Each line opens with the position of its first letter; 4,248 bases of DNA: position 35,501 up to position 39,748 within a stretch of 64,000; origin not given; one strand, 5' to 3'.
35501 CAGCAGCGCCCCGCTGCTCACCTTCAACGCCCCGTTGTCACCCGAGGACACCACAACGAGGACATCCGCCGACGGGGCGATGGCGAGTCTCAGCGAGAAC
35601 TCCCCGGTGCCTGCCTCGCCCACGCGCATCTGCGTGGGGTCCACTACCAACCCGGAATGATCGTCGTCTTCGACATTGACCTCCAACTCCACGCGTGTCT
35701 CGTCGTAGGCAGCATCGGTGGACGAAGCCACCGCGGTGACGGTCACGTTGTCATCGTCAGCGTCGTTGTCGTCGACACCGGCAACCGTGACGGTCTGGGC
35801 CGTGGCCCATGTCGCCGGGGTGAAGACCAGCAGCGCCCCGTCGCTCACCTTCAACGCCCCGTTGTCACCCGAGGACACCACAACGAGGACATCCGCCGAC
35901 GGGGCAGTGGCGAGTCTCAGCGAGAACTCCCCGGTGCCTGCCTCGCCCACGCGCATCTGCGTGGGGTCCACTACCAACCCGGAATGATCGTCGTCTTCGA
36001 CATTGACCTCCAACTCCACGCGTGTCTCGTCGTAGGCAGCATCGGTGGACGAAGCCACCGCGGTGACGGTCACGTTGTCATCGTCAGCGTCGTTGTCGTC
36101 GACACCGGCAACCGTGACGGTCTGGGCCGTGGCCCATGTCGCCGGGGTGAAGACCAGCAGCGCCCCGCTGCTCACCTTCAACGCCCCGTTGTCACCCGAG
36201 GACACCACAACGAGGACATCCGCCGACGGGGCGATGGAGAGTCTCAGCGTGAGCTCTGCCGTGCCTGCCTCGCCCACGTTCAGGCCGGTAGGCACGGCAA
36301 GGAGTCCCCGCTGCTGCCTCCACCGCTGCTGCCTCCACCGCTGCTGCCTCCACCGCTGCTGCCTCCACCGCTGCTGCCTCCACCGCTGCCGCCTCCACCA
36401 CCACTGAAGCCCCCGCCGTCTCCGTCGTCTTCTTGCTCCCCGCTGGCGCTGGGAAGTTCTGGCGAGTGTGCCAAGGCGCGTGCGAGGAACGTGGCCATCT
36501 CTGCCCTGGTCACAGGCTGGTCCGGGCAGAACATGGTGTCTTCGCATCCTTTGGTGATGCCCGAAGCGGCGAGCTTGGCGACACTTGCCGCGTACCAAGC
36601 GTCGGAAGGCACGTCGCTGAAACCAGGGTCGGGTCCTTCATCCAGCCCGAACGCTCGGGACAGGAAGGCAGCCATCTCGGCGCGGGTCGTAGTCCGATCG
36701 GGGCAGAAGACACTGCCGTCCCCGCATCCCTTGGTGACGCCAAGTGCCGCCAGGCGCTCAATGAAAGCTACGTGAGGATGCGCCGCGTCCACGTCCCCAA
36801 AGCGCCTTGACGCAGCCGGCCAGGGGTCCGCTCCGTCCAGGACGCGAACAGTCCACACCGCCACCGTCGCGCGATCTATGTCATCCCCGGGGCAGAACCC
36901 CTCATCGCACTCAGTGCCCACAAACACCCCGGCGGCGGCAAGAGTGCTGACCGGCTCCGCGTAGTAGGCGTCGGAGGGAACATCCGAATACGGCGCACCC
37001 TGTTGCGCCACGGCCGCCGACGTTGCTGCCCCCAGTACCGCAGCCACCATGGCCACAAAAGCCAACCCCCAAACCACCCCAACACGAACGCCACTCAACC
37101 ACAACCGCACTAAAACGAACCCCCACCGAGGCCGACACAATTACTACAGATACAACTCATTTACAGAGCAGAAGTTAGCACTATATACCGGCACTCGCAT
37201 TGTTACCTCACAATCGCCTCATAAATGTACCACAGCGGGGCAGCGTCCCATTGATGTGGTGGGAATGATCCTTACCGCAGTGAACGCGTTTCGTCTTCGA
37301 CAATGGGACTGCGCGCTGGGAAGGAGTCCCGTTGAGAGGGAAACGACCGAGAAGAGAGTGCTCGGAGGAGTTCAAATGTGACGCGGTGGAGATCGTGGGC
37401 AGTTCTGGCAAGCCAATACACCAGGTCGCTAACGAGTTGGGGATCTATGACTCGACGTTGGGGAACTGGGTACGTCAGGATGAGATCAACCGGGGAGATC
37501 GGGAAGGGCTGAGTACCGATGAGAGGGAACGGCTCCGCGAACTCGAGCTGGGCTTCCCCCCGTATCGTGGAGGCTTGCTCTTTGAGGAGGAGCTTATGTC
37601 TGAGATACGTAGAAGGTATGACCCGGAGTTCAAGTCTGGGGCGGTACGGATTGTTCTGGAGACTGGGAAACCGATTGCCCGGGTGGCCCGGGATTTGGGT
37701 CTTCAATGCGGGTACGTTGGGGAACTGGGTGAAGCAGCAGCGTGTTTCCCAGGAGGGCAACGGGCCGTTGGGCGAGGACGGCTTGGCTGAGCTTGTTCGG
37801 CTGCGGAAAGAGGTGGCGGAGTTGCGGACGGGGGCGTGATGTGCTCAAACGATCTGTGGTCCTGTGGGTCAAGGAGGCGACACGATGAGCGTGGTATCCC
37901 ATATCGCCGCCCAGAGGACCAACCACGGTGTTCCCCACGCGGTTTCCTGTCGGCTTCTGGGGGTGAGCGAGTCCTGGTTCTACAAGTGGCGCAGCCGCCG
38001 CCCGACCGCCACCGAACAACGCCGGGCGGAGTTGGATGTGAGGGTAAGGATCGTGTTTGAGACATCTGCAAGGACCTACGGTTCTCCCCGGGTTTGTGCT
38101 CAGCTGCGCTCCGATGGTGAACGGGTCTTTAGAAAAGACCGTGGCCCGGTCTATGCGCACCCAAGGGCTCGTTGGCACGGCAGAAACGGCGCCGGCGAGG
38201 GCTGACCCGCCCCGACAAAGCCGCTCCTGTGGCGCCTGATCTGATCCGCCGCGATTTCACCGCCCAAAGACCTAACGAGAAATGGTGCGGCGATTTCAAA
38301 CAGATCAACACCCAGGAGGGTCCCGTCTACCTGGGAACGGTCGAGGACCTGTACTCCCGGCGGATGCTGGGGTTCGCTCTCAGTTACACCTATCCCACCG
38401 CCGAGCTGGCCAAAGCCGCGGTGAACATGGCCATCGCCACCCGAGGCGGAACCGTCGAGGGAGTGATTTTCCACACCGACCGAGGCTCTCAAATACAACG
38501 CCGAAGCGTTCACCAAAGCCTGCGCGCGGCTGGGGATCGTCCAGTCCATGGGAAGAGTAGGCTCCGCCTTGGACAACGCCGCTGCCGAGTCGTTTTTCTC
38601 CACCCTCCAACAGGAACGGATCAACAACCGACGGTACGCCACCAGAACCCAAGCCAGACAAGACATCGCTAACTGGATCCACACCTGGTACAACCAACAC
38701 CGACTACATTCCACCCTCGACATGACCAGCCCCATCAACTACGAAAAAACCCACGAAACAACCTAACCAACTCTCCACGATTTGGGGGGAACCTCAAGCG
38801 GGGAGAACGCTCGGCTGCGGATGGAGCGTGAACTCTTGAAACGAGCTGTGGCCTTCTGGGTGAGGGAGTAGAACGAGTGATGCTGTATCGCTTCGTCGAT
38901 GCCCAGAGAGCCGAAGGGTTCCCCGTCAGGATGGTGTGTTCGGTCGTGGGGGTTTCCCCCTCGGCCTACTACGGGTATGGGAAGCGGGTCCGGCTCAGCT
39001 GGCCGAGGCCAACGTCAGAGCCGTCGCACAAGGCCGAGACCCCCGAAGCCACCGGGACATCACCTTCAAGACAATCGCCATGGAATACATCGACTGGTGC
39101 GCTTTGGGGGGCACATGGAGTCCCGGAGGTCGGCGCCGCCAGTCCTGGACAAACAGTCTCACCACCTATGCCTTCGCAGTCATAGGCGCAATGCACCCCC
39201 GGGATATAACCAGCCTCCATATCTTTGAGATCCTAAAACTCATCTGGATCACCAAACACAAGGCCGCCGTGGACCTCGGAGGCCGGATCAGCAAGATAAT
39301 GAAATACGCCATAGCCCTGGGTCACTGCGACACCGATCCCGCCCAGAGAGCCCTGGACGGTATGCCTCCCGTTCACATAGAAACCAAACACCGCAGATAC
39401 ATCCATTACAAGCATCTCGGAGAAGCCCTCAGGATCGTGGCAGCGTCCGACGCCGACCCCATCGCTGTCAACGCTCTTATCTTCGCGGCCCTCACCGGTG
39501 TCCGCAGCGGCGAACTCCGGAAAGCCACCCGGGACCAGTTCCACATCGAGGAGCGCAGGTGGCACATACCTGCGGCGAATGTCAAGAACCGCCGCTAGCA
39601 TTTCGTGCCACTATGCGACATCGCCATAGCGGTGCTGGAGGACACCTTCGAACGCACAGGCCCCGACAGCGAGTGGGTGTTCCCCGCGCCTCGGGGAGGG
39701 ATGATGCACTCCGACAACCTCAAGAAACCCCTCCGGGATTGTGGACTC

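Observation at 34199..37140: SLH-anchored giant surface protein: 3 SLH domains, (GGGSS)n linker, 4 near-identical 109-aa Calx-beta/cadherin-like repeats, 2 PPC domains; split by a homopolymer frameshift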

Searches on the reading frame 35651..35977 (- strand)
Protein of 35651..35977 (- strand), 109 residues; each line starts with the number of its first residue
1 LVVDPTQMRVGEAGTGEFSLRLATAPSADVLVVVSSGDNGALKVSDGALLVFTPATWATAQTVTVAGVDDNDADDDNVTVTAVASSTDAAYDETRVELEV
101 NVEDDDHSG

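Call 21: search_protein_families(library=pfam, proteins=[window:35651-35977:-], max_evalue=10)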
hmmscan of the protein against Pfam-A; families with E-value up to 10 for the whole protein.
seq(109 aa): 0 families

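Call 43: predict_structure(alignment_id=A1)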
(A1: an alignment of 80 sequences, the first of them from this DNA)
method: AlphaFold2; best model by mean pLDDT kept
length: 109 residues; sequences in the alignment: 80
mean_pLDDT: 96.9   pTM: 0.87
mean pLDDT of the five models: 96.9, 96.7, 96.6, 96.4, 95.6
residues with pLDDT >= 90: 106; 70-90: 2; 50-70: 1; < 50: 0
segments of 3 or more residues with pLDDT < 50: none
pLDDT, mean of each block of 10 residues (from residue 1): 98 97 98 98 97 98 98 96 98 98 89
secondary structure, 60 per line:
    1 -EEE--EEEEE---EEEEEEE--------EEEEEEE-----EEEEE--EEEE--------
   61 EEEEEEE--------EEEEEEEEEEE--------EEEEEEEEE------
elements in order: E2-4 E7-11 E15-21 E30-36 E42-46 E49-52 E61-67 E76-86 E95-103

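Call 72: search_protein_families(library=pfam, alignment_id=A1, max_evalue=0.01)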
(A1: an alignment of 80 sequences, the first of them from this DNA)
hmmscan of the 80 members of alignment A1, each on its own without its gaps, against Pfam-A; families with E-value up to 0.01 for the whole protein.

A. member 1, seq(109 aa): 0 families

B. families by the number of members that match (of 80 scanned): 18 families
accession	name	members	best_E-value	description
PF17766.7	fn3_6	19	1.1e-05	Fibronectin type-III domain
PF20579.4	LapA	12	2.4e-05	LapA domain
PF02368.24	Big_2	3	1.7e-06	Bacterial Ig-like domain (group 2)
PF03160.20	Calx-beta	3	0.00014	Calx-beta domain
PF16397.10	DUF5006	2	0.00045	Domain of unknown function (DUF5006)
PF13927.12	Ig_3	2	0.00067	Immunoglobulin domain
PF16341.10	DUF4971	1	0.0019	Domain of unknown function (DUF4971)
PF01483.27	P_proprotein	1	0.0019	Proprotein convertase P-domain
PF14545.12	DBB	1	0.002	Dof, BCAP, and BANK (DBB) motif,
PF22067.2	Cep192_D3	1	0.0026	Cep192 domain 3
PF14054.11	DUF4249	1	0.003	Domain of unknown function (DUF4249)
PF07949.17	YbbR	1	0.0044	YbbR-like protein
PF04200.17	Lipoprotein_17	1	0.0049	Lipoprotein associated domain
PF12733.13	Cadherin-like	1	0.006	Cadherin-like beta sandwich domain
PF22749.2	Arb2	1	0.0062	Arb2 domain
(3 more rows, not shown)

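Call 73: search_solved_structures(query=A1, max_evalue=1, show_alignments=2)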
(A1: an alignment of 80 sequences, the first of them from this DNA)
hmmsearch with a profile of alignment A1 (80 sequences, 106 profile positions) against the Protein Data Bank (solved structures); distinct sequences matched with E-value up to 1: 6.
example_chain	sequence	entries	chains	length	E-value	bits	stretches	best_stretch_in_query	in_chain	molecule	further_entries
6v3p_C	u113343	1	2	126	0.014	18.5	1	1-86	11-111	IgA FC receptor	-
7kgz_A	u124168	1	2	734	0.17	15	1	1-68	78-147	Beta-glucuronidase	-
9n2z_A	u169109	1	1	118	0.32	14.1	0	7-38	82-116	LM2363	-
8dw9_D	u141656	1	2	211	0.6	13.2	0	19-88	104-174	D29 Fab light chain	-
9q0p_B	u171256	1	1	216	0.8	12.8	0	19-90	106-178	IgG lambda light chain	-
9ml3_L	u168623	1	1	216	0.98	12.6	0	19-90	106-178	B25M05 Fab Light Chain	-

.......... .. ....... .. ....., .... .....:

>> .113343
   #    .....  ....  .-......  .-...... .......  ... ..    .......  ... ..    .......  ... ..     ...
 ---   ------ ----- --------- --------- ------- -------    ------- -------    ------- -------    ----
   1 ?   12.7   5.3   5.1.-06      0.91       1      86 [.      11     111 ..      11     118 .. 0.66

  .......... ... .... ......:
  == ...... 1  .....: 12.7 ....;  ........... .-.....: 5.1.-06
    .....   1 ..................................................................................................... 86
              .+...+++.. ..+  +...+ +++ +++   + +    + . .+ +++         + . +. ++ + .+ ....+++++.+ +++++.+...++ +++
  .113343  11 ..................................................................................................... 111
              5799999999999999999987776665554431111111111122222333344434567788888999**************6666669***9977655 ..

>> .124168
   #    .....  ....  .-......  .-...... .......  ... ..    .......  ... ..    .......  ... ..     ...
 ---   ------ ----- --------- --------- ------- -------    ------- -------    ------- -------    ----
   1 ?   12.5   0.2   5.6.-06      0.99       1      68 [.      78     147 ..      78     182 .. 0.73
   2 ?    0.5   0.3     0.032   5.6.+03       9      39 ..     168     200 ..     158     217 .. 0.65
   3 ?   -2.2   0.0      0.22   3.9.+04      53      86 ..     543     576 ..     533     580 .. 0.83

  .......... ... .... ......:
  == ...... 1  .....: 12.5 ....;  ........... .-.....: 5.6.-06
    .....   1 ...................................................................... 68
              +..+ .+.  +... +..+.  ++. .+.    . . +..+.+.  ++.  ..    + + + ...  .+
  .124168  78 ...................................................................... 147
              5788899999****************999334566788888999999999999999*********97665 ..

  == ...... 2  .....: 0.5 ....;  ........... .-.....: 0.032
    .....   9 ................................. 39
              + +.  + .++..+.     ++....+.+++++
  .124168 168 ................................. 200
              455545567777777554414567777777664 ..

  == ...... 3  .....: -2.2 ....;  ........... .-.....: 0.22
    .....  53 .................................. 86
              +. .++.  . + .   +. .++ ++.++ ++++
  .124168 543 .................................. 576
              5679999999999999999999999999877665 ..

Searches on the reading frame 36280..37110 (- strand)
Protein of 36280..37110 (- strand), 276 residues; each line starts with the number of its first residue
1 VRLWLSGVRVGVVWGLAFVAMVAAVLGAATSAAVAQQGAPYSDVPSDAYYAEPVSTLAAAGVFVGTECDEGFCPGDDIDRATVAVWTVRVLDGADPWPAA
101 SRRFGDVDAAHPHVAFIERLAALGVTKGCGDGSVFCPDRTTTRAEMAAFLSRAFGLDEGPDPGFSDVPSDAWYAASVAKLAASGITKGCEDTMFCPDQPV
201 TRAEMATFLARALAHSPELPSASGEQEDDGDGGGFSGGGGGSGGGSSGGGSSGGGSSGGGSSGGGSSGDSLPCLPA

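Call 31: find_encoding_contigs(protein=window:36280-37110:-, flank=3000, max_places=5)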
Protein window:36280-37110:- (276 aa): no gene with exactly this product is on record in the collection.

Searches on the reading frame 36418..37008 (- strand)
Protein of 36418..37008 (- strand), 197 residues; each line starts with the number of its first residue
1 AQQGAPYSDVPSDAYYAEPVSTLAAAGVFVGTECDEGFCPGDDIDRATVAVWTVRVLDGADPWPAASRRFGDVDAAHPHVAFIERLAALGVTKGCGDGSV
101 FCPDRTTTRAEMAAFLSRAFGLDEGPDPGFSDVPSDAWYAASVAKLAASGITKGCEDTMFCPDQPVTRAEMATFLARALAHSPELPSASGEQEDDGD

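Call 55: find_homologous_proteins(query=window:36418-37008:-, max_evalue=1e-20)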
Query seq(197 aa) (197 aa): 482 proteins with E <= 1e-20 among 5858 candidates; the best 120 are listed.
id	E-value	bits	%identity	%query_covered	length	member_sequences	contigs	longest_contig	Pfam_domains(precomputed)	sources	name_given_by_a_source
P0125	4.5e-126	436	99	100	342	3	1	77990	PF00395.26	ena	-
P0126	4.5e-92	325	84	93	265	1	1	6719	PF00395.26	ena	-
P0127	7.3e-88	312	75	88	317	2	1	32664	PF00395.26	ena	-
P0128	1.4e-86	307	79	91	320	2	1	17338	PF00395.26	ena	-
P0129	1.7e-83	297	78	93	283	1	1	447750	PF00395.26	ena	-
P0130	9.9e-81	288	71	98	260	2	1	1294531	PF00395.26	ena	-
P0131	3.2e-77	277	70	92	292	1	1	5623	PF00395.26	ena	-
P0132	6.0e-75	270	70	90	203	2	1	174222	PF00395.26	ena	-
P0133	9.3e-75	269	62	87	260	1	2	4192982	PF00395.26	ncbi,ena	-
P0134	1.5e-74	268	70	90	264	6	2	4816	PF00395.26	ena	-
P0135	1.6e-74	268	64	89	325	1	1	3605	PF00395.26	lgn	-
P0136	1.6e-74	268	70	89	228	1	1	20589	PF00395.26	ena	-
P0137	3.3e-73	264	67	97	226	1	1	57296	PF00395.26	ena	-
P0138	1.8e-72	261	61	93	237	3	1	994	PF13540.13,PF00395.26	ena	-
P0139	1.1e-71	259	68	92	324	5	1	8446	PF00395.26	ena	-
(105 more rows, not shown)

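Call 57: find_encoding_contigs(protein=P0125, flank=10000, max_places=3)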
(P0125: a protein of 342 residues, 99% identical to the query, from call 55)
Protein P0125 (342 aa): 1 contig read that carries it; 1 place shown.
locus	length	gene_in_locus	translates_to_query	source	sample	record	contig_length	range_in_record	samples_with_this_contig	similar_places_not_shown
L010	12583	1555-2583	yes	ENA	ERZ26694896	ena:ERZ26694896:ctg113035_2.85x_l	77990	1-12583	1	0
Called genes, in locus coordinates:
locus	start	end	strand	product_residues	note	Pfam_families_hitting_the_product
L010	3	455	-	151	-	?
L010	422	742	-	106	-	PF13276:HTH_21 (faint)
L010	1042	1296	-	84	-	PF01527:HTH_Tnp_1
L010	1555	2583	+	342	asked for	PF00395:SLH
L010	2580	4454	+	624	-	-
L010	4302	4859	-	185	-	-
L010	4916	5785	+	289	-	PF00106:adh_short, PF08659:KR, PF13561:adh_short_C2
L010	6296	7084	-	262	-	PF03631:Virul_fac_BrkB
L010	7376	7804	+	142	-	-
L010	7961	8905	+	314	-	PF00248:Aldo_ket_red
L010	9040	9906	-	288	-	PF00528:BPD_transp_1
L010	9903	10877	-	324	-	PF19300:BPD_transp_1_N, PF00528:BPD_transp_1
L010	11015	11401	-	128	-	-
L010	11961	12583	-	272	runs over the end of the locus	PF00496:SBP_bac_5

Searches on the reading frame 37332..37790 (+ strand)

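Call 50: search_protein_families(library=pfam, proteins=[window:37332-37790:+], max_evalue=0.01)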
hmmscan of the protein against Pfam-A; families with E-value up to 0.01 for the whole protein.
window:37332-37790:+ (152 aa): 2 families
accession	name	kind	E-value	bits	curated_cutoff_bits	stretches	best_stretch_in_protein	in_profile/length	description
PF01527.26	HTH_Tnp_1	-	6.2e-19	68.4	24.1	2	7-72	4-64/75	Transposase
PF13542.12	HTH_Tnp_ISL3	-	9.6e-05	22.2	27.4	1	5-48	7-48/51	Helix-turn-helix domain of transposase family ISL3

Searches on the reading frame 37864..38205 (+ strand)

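Call 50: search_protein_families(library=pfam, proteins=[window:37864-38205:+], max_evalue=0.01)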
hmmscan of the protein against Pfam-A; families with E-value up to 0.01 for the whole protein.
window:37864-38205:+ (113 aa): 4 families
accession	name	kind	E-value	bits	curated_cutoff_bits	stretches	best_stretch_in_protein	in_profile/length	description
PF13276.12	HTH_21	-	1.7e-05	25.4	28.1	1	54-88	4-38/60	HTH-like domain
PF13384.12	HTH_23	-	0.00022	21.4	24.6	1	17-45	12-40/50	Homeodomain-like domain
PF13551.12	HTH_29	-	0.00088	19.8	28.1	1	20-45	9-35/64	Winged helix-turn helix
PF01527.26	HTH_Tnp_1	-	0.0013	19.4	24.1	1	14-50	15-51/75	Transposase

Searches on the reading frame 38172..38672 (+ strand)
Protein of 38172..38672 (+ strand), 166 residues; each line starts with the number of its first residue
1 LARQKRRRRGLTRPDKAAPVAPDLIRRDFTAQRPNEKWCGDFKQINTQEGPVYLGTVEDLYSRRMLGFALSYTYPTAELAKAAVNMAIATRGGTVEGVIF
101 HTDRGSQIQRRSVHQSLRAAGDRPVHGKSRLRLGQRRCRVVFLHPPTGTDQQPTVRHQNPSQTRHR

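Call 50: search_protein_families(library=pfam, proteins=[window:38172-38672:+], max_evalue=0.01)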
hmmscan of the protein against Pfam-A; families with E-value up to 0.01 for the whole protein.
window:38172-38672:+ (166 aa): 1 family
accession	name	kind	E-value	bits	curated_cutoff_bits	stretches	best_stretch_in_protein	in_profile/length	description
PF00665.32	rve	-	1.8e-17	63.9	32.6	1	32-126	2-96/102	Integrase core domain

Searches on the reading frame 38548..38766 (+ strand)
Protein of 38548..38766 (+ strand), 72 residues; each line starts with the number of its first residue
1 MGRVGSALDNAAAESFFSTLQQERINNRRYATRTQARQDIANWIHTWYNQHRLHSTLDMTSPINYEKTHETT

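Call 50: search_protein_families(library=pfam, proteins=[window:38548-38766:+], max_evalue=0.01)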
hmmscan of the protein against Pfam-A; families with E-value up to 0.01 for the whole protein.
window:38548-38766:+ (72 aa): 2 families
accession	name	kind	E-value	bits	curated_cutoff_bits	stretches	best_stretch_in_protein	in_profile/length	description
PF13683.12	rve_3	-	3.2e-14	52.8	26.5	1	1-62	7-67/67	Integrase core domain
PF13333.12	rve_2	-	1.8e-11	44.4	22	1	14-67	1-53/56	Integrase core domain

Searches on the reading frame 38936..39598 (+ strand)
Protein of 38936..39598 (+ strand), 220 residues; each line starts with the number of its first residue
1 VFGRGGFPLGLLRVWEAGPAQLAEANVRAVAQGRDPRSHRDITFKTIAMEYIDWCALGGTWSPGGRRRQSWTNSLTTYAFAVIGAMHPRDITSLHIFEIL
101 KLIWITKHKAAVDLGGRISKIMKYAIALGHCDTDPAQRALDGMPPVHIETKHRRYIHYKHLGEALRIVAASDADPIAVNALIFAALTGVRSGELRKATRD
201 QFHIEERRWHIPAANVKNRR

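Call 50: search_protein_families(library=pfam, proteins=[window:38936-39598:+], max_evalue=0.01)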
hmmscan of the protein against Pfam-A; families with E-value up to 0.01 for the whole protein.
window:38936-39598:+ (220 aa): 1 family
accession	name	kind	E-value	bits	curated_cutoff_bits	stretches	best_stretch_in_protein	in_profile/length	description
PF22022.2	Phage_int_M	-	2e-16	60.4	27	1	44-138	1-92/96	Phage integrase central domain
